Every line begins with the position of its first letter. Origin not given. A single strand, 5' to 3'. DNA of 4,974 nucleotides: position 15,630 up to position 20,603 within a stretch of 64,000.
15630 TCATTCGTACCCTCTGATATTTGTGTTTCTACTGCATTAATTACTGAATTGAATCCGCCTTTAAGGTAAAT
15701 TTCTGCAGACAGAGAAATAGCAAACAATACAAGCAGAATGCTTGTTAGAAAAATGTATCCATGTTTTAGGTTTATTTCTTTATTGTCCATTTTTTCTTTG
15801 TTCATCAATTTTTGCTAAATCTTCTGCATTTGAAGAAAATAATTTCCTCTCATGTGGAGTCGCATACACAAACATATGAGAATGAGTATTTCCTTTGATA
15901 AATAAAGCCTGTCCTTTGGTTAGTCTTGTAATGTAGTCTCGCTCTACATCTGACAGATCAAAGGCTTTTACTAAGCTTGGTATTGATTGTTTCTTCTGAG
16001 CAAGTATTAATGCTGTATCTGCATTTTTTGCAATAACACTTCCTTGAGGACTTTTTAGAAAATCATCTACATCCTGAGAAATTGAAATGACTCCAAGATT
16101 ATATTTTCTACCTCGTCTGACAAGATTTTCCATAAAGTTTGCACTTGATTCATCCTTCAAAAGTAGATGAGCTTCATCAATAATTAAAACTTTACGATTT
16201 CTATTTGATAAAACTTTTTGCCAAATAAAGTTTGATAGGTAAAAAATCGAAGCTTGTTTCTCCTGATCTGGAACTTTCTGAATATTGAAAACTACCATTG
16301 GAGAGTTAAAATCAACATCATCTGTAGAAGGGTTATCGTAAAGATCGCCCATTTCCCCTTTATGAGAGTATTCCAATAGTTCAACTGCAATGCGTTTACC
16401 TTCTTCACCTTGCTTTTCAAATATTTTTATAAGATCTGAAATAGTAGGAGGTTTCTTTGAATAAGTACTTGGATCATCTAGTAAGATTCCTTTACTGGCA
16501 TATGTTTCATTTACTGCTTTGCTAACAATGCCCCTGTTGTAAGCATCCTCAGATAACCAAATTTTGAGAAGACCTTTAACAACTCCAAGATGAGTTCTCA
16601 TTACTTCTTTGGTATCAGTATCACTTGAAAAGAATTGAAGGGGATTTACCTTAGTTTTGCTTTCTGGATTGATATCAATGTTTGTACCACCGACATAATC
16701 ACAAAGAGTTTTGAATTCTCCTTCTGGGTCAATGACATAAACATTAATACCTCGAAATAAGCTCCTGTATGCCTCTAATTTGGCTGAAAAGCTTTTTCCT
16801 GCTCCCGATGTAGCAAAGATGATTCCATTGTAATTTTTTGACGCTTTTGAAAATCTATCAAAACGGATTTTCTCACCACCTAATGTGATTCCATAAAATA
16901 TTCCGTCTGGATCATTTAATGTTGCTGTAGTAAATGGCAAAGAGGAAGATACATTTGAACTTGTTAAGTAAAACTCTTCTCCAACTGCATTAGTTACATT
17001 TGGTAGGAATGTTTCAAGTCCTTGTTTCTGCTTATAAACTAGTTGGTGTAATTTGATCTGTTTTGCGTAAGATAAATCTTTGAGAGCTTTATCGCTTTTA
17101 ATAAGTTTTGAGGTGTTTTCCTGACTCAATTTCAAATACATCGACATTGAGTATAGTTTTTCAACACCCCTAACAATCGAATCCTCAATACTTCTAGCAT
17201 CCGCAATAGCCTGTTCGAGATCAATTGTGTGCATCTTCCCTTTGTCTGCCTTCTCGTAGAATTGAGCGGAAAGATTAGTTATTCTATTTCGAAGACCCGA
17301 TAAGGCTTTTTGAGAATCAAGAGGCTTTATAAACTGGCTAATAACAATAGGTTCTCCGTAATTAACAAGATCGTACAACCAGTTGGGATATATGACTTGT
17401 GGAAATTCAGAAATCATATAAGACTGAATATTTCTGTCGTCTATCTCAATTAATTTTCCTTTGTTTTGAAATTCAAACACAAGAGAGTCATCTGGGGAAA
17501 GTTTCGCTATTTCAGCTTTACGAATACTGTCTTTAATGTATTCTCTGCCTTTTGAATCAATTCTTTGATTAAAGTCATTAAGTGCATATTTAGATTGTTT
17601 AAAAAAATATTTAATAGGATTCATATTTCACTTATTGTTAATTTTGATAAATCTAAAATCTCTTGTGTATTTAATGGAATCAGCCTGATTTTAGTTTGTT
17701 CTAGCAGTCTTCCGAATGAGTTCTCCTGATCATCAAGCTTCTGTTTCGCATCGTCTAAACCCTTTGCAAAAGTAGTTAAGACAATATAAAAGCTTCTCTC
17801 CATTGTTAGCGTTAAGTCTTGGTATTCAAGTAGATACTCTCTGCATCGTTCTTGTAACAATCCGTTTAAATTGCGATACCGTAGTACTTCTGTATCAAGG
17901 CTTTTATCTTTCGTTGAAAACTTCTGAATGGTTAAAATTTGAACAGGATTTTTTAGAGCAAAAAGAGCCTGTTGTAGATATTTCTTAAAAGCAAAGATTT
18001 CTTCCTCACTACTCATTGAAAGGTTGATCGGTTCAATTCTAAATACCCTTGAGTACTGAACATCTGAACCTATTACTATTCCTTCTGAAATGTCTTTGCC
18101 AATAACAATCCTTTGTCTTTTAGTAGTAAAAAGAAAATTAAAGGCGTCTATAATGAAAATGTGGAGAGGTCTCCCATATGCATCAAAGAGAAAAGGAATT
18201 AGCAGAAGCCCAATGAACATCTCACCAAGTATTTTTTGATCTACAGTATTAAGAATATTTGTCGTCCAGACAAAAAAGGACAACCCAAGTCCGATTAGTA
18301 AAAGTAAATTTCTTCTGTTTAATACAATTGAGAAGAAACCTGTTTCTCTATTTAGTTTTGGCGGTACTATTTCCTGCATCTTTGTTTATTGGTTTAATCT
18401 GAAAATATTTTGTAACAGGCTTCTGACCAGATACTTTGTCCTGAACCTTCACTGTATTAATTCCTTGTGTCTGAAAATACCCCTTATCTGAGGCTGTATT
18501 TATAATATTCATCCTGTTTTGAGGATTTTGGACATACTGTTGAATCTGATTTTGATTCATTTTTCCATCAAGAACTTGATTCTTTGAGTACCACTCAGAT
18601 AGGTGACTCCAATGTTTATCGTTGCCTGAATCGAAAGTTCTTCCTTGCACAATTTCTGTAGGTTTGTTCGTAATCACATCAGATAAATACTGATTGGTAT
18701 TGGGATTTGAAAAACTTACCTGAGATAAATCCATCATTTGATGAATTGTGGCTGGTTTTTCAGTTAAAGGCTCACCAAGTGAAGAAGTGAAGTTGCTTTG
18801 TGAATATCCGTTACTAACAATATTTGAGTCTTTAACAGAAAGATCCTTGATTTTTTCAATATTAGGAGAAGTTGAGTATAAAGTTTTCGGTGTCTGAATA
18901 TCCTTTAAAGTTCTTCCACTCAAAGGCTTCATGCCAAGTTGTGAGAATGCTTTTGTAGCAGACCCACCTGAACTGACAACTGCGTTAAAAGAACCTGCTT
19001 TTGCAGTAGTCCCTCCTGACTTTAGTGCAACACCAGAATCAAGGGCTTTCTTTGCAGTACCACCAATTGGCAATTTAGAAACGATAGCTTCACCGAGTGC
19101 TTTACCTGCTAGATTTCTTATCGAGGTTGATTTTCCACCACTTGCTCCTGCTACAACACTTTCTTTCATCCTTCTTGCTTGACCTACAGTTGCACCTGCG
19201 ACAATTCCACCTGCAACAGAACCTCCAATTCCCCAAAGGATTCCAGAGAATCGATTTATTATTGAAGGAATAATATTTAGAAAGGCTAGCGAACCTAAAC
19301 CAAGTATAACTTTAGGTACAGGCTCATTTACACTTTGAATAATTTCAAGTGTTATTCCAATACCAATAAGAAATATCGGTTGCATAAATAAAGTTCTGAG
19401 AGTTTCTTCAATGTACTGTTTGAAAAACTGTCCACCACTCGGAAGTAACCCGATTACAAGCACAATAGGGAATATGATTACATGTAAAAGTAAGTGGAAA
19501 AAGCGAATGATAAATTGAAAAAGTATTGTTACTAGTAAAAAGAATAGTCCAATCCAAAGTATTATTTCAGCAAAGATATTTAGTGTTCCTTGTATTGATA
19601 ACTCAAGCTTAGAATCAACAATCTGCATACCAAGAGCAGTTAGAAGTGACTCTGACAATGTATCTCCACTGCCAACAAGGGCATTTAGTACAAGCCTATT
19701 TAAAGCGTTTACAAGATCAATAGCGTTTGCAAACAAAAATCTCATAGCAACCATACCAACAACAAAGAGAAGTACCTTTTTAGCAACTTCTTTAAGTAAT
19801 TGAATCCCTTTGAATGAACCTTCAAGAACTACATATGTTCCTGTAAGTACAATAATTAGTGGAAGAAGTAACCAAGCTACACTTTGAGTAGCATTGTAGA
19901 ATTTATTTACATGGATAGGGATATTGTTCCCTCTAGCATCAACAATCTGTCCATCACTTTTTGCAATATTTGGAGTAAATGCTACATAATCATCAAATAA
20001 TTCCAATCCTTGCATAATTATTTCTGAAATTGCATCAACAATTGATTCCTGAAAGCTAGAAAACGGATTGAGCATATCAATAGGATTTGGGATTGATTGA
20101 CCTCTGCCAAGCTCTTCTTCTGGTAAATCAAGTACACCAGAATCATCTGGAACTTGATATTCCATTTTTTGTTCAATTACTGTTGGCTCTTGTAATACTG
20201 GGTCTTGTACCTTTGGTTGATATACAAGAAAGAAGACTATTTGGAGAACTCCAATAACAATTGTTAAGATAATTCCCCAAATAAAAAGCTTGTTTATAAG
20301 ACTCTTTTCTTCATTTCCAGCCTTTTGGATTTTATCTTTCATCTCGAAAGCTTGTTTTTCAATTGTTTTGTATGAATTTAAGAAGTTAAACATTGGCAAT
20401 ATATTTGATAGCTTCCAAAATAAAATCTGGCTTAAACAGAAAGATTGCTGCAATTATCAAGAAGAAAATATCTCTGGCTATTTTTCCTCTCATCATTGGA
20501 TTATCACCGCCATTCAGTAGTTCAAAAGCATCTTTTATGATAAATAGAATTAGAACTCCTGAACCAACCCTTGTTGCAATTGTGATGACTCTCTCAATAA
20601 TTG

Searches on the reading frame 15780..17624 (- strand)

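Call 18: search_protein_families(library=pfam, proteins=[window:15780-17624:-], max_evalue=0.001)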
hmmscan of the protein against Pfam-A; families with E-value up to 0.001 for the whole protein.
window:15780-17624:- (614 aa): 4 families
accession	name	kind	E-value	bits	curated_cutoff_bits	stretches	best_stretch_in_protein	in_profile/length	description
PF19044.6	P-loop_TraG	-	5.4e-19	68.6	25.8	1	262-572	27-349/413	TraG P-loop domain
PF12846.13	AAA_10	-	1.1e-14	54.7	27.5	1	263-532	20-296/362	AAA-like domain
PF13401.12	AAA_22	-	1e-05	26.3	27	0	465-513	73-119/130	AAA domain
PF01935.23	DUF87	-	0.00012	22.7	23.2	1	269-331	28-92/220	Helicase HerA, central domain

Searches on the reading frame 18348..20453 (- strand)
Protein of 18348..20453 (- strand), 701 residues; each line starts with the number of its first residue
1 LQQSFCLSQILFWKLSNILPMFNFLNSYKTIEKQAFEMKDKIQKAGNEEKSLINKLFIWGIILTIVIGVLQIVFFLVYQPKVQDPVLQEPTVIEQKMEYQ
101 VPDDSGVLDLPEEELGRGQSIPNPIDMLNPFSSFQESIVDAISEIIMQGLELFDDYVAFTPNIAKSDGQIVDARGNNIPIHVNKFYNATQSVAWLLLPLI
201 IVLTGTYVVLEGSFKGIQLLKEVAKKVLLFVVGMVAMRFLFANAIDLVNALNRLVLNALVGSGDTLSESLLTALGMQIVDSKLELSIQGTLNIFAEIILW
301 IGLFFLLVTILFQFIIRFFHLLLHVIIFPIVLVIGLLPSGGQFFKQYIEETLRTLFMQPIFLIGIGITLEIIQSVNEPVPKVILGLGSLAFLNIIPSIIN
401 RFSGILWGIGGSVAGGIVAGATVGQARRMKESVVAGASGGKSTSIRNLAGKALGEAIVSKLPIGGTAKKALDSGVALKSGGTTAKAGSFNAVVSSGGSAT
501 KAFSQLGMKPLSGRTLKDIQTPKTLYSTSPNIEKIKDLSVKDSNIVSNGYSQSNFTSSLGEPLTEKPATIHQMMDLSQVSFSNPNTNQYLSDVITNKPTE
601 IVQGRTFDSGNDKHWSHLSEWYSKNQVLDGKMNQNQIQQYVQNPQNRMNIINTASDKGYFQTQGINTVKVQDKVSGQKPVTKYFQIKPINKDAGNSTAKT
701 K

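Call 18: search_protein_families(library=pfam, proteins=[window:18348-20453:-], max_evalue=0.001)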
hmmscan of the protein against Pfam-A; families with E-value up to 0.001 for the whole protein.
window:18348-20453:- (701 aa): 1 family
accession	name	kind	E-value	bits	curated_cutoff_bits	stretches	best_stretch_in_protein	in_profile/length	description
PF04610.19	TrbL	-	0.001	19.4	25.9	1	220-376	21-184/215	TrbL/VirB6 plasmid conjugal transfer protein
